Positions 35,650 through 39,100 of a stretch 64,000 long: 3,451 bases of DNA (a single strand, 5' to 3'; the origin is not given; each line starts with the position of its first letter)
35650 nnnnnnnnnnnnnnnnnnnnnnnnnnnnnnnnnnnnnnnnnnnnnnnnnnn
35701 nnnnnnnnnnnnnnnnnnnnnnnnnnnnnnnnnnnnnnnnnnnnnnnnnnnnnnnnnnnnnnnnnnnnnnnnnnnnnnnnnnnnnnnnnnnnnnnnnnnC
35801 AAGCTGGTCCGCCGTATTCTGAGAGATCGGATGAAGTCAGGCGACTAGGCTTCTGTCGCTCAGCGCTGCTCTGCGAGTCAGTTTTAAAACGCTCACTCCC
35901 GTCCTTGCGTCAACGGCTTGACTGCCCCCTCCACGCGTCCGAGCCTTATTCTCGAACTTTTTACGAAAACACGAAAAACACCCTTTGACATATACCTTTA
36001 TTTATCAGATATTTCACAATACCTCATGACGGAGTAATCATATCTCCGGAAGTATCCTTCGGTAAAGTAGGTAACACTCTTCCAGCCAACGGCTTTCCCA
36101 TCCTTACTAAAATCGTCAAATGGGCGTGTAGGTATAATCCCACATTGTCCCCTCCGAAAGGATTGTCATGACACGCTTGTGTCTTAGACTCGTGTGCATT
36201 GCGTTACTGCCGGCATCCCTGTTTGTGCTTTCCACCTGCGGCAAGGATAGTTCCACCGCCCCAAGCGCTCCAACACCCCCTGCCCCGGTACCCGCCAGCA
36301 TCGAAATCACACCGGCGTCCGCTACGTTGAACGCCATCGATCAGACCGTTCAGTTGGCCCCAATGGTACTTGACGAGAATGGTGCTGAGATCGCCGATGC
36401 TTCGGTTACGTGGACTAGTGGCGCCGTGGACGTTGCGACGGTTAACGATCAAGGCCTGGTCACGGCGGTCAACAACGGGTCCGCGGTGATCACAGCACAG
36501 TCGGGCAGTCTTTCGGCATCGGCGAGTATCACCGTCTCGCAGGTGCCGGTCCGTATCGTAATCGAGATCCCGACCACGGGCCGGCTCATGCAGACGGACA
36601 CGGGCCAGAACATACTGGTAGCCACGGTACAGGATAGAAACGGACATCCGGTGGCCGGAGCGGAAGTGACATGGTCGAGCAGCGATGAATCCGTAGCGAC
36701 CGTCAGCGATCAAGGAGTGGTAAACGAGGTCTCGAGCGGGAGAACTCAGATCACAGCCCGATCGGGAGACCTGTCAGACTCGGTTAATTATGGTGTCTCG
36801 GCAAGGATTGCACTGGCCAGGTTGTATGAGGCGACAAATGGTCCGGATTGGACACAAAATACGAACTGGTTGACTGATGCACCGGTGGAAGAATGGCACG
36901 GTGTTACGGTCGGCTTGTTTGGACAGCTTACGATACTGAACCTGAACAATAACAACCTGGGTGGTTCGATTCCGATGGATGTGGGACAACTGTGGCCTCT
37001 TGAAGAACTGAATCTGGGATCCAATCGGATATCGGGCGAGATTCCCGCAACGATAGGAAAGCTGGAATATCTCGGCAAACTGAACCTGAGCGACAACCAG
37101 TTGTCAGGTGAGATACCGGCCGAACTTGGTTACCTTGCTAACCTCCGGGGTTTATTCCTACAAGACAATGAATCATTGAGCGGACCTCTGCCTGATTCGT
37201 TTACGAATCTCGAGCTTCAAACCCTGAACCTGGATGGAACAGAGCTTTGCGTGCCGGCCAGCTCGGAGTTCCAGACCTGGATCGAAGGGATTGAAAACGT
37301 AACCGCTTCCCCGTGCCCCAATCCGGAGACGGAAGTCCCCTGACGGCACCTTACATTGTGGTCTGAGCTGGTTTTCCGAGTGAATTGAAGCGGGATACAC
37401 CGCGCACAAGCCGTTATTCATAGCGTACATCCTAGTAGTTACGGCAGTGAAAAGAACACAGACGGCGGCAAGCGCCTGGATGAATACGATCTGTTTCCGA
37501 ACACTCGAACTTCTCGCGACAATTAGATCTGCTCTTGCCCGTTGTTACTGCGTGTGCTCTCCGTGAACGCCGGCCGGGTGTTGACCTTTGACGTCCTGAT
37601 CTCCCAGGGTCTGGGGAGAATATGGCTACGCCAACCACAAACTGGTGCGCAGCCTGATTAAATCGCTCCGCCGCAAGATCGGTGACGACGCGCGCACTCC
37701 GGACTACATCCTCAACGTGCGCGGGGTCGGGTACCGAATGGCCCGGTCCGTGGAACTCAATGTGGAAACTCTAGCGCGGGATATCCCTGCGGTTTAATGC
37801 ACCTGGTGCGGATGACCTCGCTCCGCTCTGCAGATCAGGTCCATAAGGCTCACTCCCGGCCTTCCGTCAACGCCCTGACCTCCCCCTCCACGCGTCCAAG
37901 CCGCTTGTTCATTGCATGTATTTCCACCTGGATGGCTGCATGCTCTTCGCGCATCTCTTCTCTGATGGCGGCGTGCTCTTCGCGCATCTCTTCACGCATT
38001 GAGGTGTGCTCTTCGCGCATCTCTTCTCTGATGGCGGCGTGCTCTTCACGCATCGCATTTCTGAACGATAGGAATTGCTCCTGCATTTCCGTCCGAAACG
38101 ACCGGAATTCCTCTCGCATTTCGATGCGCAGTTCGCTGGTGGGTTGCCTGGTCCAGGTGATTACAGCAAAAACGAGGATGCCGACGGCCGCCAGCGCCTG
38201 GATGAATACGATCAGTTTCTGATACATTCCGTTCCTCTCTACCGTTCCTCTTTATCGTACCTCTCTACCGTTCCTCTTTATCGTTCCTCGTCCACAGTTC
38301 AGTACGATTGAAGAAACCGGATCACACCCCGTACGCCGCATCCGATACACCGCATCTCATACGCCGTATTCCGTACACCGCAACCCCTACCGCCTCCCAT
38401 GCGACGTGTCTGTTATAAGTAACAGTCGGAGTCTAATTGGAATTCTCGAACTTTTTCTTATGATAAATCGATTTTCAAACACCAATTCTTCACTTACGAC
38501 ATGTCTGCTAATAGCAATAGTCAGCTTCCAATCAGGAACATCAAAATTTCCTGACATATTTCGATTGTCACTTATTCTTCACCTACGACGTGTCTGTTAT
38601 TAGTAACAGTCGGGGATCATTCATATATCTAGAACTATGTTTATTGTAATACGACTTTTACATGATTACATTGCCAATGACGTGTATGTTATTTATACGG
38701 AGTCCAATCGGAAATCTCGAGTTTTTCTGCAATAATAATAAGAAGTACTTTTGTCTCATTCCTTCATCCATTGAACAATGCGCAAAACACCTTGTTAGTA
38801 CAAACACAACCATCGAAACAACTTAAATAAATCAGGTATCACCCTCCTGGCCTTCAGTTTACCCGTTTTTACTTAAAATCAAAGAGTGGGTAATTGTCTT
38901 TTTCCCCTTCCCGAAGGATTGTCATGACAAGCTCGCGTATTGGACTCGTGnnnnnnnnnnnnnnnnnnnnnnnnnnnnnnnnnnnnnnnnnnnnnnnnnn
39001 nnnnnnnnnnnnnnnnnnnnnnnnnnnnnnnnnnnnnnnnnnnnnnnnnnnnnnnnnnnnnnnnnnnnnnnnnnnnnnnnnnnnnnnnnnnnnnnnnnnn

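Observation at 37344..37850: Scrambled gene remnants between LRR paralog 1 and the coiled-coil gene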

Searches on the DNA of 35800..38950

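Call 53: search_rna_families(source=window, start=35800, end=38950, threshold=evalue, max_evalue=1)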
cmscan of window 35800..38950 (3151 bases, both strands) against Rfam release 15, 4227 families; matches with E-value up to 1: 0.
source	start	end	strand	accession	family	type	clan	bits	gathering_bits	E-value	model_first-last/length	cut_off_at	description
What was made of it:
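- On Known structured RNA (Rfam 15): No match at E <= 1 in 35800-38950, on either strand (call 53).
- No Rfam match at E <= 1 (call 53).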
